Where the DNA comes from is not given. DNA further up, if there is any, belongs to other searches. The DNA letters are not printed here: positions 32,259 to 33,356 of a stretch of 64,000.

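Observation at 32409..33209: Spy/CpxP-like periplasmic protein with Met/Gly- and His/Met-rich tracts (candidate Cu(I)/metal-buffering chaperone) immediately after the sigma-54 two-component system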

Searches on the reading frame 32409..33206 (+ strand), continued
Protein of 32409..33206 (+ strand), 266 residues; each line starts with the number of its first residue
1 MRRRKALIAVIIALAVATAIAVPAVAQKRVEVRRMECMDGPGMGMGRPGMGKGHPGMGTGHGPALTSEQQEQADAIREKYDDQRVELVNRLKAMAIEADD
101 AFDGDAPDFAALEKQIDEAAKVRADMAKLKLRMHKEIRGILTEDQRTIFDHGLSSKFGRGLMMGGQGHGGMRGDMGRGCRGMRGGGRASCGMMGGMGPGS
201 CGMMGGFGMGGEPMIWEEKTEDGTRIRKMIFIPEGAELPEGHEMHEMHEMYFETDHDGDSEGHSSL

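Call 20: search_solved_structures(query=A1, max_evalue=1, show_alignments=3)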
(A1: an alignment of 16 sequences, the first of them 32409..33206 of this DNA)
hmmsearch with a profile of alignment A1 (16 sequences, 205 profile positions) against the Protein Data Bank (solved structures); distinct sequences matched with E-value up to 1: 31.
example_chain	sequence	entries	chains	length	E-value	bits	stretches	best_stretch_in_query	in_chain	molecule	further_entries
3lay_A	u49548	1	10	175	1.4e-10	44.4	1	8-116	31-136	Zinc resistance-associated protein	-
3oeo_A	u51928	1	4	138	7.5e-10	42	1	21-143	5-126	Spheroplast protein Y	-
3o39_A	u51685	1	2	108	9.5e-09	38.4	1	40-139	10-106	Periplasmic protein related to spheroblast formation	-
5wnw_A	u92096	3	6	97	1.5e-07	34.5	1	46-139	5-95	Periplasmic chaperone Spy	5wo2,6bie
5wo1_A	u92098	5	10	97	1.1e-06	31.6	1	46-139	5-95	Periplasmic chaperone Spy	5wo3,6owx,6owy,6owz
4wwb_A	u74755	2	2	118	6.8e-06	29.1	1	59-144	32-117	Nickel and cobalt resistance protein CnrR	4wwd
3epv_A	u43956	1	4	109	3.5e-05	26.8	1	60-144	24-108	Nickel and cobalt resistance protein cnrR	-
2y3h_A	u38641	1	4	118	3.5e-05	26.8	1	56-144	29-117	NICKEL AND COBALT RESISTANCE PROTEIN CNRR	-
4clv_A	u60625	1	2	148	3.7e-05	26.7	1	13-144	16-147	NICKEL-COBALT-CADMIUM RESISTANCE PROTEIN NCCX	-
2y39_A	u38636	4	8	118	4e-05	26.6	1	59-144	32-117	NICKEL AND COBALT RESISTANCE PROTEIN CNRR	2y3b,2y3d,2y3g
5ihf_A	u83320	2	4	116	4.8e-05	26.3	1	45-139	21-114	VirG-like protein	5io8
3zg1_A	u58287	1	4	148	0.00018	24.4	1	42-144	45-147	NICKEL AND COBALT RESISTANCE PROTEIN CNRR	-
4wwf_A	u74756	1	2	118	0.00022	24.1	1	59-144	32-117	Nickel and cobalt resistance protein CnrR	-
3itf_A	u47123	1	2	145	0.0045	19.9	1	41-140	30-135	Periplasmic adaptor protein cpxP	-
2mtn_A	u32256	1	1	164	0.036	16.9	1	44-120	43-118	Histone-lysine N-methyltransferase 2A, PC4 and SFRS1-interacting protein fusion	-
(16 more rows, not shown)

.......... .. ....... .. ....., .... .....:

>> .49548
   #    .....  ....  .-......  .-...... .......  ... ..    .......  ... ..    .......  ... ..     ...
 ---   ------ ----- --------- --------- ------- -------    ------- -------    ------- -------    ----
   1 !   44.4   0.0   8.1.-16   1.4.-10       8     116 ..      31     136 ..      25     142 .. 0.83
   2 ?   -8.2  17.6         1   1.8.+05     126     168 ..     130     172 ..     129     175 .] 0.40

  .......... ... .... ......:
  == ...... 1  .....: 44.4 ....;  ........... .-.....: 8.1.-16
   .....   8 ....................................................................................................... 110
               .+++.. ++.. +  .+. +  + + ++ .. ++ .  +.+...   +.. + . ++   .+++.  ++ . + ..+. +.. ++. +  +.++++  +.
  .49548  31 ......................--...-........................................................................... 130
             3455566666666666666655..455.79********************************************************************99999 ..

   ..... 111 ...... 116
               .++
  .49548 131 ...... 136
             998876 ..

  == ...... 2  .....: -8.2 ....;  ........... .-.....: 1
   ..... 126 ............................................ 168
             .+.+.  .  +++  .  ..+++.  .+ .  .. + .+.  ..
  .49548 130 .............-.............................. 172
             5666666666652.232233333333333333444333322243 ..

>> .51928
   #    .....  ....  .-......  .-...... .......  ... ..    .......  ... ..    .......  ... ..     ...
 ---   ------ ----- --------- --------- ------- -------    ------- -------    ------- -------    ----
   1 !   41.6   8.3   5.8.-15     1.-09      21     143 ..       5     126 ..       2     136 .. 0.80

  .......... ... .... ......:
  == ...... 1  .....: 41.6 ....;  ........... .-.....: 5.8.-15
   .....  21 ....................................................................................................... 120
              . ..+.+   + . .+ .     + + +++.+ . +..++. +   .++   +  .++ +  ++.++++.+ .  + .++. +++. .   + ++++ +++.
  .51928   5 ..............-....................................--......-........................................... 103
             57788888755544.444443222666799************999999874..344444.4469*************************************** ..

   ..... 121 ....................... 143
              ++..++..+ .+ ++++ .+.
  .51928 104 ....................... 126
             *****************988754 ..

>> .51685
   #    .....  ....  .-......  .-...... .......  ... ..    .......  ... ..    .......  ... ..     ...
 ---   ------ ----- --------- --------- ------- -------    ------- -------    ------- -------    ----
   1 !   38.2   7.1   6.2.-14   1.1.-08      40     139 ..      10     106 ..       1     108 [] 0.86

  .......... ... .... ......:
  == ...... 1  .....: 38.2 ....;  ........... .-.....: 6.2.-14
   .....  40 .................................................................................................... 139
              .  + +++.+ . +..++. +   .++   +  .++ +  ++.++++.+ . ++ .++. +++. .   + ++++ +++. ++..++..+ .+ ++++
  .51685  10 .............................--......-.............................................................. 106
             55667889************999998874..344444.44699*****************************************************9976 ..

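Call 22: find_related_loci(query=A2, collection=genome_contigs, flank=6000)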
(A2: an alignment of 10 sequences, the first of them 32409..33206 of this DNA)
Query A2 (266 aa) in genome_contigs; peptide patterns used: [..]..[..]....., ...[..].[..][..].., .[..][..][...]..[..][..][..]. (x = any residue, [..] = any of these).
281 stretches matched a pattern; 9 encode a relative of the query (tblastn E <= 1e-3); 9 distinct loci.
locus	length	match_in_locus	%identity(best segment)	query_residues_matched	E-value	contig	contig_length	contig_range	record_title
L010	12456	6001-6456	43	1-171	6e-34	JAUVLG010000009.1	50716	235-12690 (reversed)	MAG: Candidatus Eisenbacteria bacterium isolate CSMAG_500 CSMAG_500_k141_145474_length_50716_cov_19.9972, whole genome s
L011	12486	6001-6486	40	1-187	9e-32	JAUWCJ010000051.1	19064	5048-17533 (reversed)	MAG: Candidatus Eisenbacteria bacterium isolate CSMAG_2135 CSMAG_2135_k141_89513_length_19064_cov_11.0000, whole genome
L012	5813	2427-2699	53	63-153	8e-29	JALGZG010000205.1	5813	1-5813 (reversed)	MAG: bacterium isolate SY70-5-8_Bin_20 SY70-5-8_Bin_20_scaffold_44662, whole genome shotgun sequence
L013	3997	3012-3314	49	63-173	3e-28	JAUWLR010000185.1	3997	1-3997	MAG: Candidatus Eisenbacteria bacterium isolate CSMAG_2377 CSMAG_2377_k141_1295840_length_3997_cov_8.7544, whole genome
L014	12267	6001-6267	48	63-151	2e-26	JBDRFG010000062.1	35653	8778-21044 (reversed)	MAG: Candidatus Eisenbacteria bacterium isolate MEGAHIT-group-1.358 k141_13447925, whole genome shotgun sequence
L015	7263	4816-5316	39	65-216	7e-26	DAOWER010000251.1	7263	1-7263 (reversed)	MAG TPA_asm: Candidatus Eisenbacteria bacterium isolate CSMAG_1944 CSMAG_1944_k141_3518600_length_7263_cov_12.4631, whol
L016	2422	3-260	50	68-153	2e-24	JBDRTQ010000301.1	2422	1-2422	MAG: Candidatus Eisenbacteria bacterium isolate MEGAHIT-group-3.92 k141_742083, whole genome shotgun sequence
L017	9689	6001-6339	47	63-174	1e-23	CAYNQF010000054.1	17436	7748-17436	MAG TPA_asm: uncultured bacterium isolate binchicken_co150_59 genome assembly, contig: NODE_7225_length_17436_cov_6.8760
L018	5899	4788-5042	29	61-145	3e-5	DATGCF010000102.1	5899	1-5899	MAG TPA_asm: Desulfosalsimonadaceae bacterium isolate SMAG_U9641 k141_230852, whole genome shotgun sequence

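Call 36: predict_structure(alignment_id=A1)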
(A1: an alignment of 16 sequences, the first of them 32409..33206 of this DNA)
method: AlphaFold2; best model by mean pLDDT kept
length: 266 residues; sequences in the alignment: 16
mean_pLDDT: 65.6   pTM: 0.47
mean pLDDT of the five models: 65.6, 64.1, 63.3, 62.8, 61.5
residues with pLDDT >= 90: 76; 70-90: 55; 50-70: 27; < 50: 108
segments of 3 or more residues with pLDDT < 50: 23-41, 43-59, 162-183, 185-211, 245-266
pLDDT, mean of each block of 10 residues (from residue 1): 79 79 41 39 47 44 86 97 95 91 90 92 94 96 94 74 44 41 43 41 35 65 67 74 46 33 30
secondary structure, 60 per line:
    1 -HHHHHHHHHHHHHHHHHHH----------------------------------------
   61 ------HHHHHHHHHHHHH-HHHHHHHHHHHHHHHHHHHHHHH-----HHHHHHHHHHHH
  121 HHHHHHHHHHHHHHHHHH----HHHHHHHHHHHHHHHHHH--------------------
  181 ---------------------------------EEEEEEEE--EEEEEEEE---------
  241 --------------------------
elements in order: H2-20 H67-79 H81-103 H109-138 H143-160 E214-221 E224-231

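Call 38: fold_search(model_id=the predicted structure, library=pdb)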
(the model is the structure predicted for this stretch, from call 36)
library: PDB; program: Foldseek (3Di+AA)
matches with E <= 10: 298; with E <= 0.001: 0
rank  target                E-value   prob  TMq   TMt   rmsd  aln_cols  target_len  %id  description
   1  3zg1_D                9.2e-03  1.00  0.32  0.69   3.2       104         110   21  NI-BOUND FORM OF M123A MUTANT OF CUPRIAVIDUS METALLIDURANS CH34 CNRXS (released 2013-10-23)
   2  3itf_A                9.8e-03  1.00  0.25  0.52   5.1       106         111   16  Structural basis for the inhibitory function of the CPXP adaptor protein (released 2011-01-26)
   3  3epv_A                1.1e-02  1.00  0.31  0.68   3.2       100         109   22  X-ray Structure of the Metal-sensor CnrX in both the Apo- and Copper-bound Forms (released 2008-11-25)
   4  5io8_A                1.3e-02  1.00  0.28  0.67   3.4        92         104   16  Salmonella Typhimurium VirG-like (STV) protein at 2.19 Angstrom resolution solved by Iodine SAD. (released 2017-03-15)
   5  6owy_A                1.3e-02  1.00  0.25  0.60   4.6       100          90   20  Spy H96L:Im7 K20pI-Phe complex; multiple anomalous datasets contained herein for element identification (released 2019-05-29)
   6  4wwf_A                1.5e-02  1.00  0.33  0.74   2.7       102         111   22  High-resolution structure of two Ni-bound forms of the M123C mutant of C. metallidurans CnrXs (released 2015-02-11)
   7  2y3h_D                1.5e-02  1.00  0.31  0.70   3.0       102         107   22  E63Q mutant of Cupriavidus metallidurans CH34 CnrXs (released 2011-03-30)
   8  5wo2_B                1.5e-02  1.00  0.25  0.69   4.9        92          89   20  Chaperone Spy bound to Casein Fragment (Casein un-modeled) (released 2017-08-16)
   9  6owx_A                1.6e-02  1.00  0.25  0.64   5.4        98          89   18  Spy H96L:Im7 L18pI-Phe complex; multiple anomalous datasets contained herein for element identification (released 2019-05-29)
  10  3zg1_A                1.7e-02  1.00  0.31  0.66   3.5       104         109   21  NI-BOUND FORM OF M123A MUTANT OF CUPRIAVIDUS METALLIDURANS CH34 CNRXS (released 2013-10-23)
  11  4wwb                  2.0e-02  1.00  0.31  0.69   2.7        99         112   23  High-resolution structure of the Ni-bound form of the Y135F mutant of C. metallidurans CnrXs (released 2015-02-11)
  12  3o39_A                2.1e-02  1.00  0.27  0.65   4.1        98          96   23  Crystal Structure of SPY (released 2011-02-16)
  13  5wo1_A                2.1e-02  1.00  0.24  0.61   5.9        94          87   21  Chaperone Spy H96L bound to Im7 L18A L19A L37A (Im7 un-modeled) (released 2017-08-16)
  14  4wwf_B                2.2e-02  1.00  0.33  0.76   2.4       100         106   21  High-resolution structure of two Ni-bound forms of the M123C mutant of C. metallidurans CnrXs (released 2015-02-11)
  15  6owz_B                2.2e-02  1.00  0.26  0.72   5.2        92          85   20  Spy H96L:Im7 L19pI-Phe complex; multiple anomalous datasets contained herein for element identification (released 2019-05-29)
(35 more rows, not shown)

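Call 71: find_encoding_contigs(protein=P0029, flank=6000, max_places=1)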
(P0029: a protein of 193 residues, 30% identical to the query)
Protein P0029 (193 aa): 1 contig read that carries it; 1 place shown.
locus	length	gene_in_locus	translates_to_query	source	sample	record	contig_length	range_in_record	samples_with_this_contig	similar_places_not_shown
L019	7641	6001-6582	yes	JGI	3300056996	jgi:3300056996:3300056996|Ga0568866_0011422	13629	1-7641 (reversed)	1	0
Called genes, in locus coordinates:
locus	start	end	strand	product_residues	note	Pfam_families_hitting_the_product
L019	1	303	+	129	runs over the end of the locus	PF02627:CMD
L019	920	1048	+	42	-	-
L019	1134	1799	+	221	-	PF00881:Nitroreductase, PF14512:TM1586_NiRdase (faint)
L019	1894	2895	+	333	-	PF00724:Oxidored_FMN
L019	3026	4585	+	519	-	PF06609:TRI12, PF07690:MFS_1, PF00083:Sugar_tr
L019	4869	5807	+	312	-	PF00892:EamA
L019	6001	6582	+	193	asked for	PF13801:Metal_resist, PF07813:LTXXQ, PF16231:DUF4890 (weak)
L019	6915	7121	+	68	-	-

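Call 72: find_encoding_contigs(protein=P0022, flank=6000, max_places=1)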
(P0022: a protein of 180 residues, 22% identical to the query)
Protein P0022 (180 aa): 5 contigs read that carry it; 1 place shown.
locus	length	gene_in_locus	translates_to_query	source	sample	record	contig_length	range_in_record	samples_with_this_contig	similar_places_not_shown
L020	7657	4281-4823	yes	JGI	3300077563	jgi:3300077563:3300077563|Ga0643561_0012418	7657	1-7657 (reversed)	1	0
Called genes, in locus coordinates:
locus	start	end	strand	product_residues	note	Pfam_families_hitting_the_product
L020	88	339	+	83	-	PF02604:PhdYeFM_antitox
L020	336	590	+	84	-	PF05016:ParE_toxin (weak), PF06769:YoeB_toxin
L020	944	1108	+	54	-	-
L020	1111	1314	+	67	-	PF11381:DUF3185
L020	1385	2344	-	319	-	-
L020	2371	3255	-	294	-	PF00070:Pyr_redox (faint), PF01494:FAD_binding_3 (faint), PF03486:HI0933_like (faint), PF07992:Pyr_redox_2, PF13450:NAD_binding_8 (faint), PF13738:Pyr_redox_3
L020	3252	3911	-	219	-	PF00857:Isochorismatase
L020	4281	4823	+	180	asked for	PF13801:Metal_resist (weak), PF07813:LTXXQ (weak)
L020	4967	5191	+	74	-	PF09851:SHOCT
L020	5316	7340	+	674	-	PF00122:E1-E2_ATPase, PF00702:Hydrolase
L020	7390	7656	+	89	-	?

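Call 73: find_encoding_contigs(protein=P0031, flank=6000, max_places=1)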
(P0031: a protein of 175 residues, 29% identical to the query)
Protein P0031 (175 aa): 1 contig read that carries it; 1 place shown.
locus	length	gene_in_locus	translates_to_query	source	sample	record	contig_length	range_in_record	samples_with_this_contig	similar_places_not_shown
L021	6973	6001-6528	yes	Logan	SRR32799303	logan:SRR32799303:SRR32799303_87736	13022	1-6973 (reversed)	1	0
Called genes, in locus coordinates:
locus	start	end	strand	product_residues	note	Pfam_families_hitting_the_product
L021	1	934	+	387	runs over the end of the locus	PF00155:Aminotran_1_2, PF01041:DegT_DnrJ_EryC1, PF01053:Cys_Met_Meta_PP (weak)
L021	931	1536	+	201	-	PF00009:GTP_EFTU (faint), PF00350:Dynamin_N (faint), PF01926:MMR_HSR1, PF02421:FeoB_N, PF03193:RsgA_GTPase (faint)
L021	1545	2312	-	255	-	PF03009:GDPD, PF13653:GDPD_2 (weak)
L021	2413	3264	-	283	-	PF00528:BPD_transp_1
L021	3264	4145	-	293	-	PF00528:BPD_transp_1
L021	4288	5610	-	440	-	PF01547:SBP_bac_1, PF13416:SBP_bac_8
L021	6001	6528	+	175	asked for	PF13801:Metal_resist, PF07813:LTXXQ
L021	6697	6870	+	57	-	-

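Call 75: search_protein_families(library=ncbifam, proteins=[L020:5316-7337:+], max_evalue=1e-20)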
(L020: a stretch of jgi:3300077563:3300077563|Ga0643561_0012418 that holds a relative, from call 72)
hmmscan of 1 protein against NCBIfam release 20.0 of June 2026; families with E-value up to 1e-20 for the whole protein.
L020:5316-7337:+ (674 aa): 18 families
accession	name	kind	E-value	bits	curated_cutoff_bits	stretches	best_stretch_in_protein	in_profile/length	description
TIGR01511.1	ATPase-IB1_Cu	subfamily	4.9e-194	646.2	397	1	87-671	2-542/542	copper-translocating P-type ATPase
TIGR01525.1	ATPase-IB_hvy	subfamily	9.1e-186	619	346.25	1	105-669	1-559/560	heavy metal translocating P-type ATPase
NF007952.0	PRK10671.1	equivalog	5e-132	441.8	1316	1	20-668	174-829/838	copper-exporting P-type ATPase CopA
TIGR01512.1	ATPase-IB2_Cd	subfamily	1.6e-118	396.6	313.5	2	133-451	18-304/494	cadmium family heavy metal-translocating P-type ATPase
NF008262.1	PRK11033.1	equivalog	2.3e-105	353.7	1005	1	135-633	197-696/731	zinc/cadmium/mercury/lead-transporting ATPase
NF033775.1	P_type_ZntA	exception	1.8e-92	310.9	1240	1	135-667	202-725/732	Zn(II)/Cd(II)/Pb(II) translocating P-type ATPase ZntA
TIGR01494.1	ATPase_P-type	subfamily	1.6e-91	307.1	62.3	1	142-641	5-465/478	HAD-IC family P-type ATPase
TIGR01497.1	kdpB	equivalog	4.8e-64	216.6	527.9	1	172-610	107-562/675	potassium-transporting ATPase subunit KdpB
TIGR01647.1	ATPase-IIIA_H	equivalog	1.4e-63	215.2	615.5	1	134-535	56-483/755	plasma-membrane proton-efflux P-type ATPase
NF010609.0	PRK14010.1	equivalog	6e-54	183.3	1323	1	131-605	68-552/673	K(+)-transporting ATPase subunit B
TIGR01522.1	ATPase-IIA2_Ca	equivalog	3.2e-41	141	798.3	0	158-392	105-345/854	calcium-transporting P-type ATPase, PMR1-type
TIGR01517.1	ATPase-IIB_Ca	equivalog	1.3e-39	136.1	507.05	0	170-409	155-403/882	calcium-translocating P-type ATPase, PMCA-type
TIGR01116.1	ATPase-IIA1_Ca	equivalog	1.5e-36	125.9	703.4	1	486-620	458-607/799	calcium-translocating P-type ATPase, SERCA-type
TIGR01657.1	P-ATPase-V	hypoth_equivalog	2.1e-32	111.6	618.25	0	537-582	783-828/1055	ATP13A2 family polyamine export P-type ATPase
TIGR01523.1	ATPase-IID_K-Na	equivalog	2.1e-28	98.5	645.05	0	539-621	674-753/997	potassium/sodium efflux P-type ATPase, fungal-type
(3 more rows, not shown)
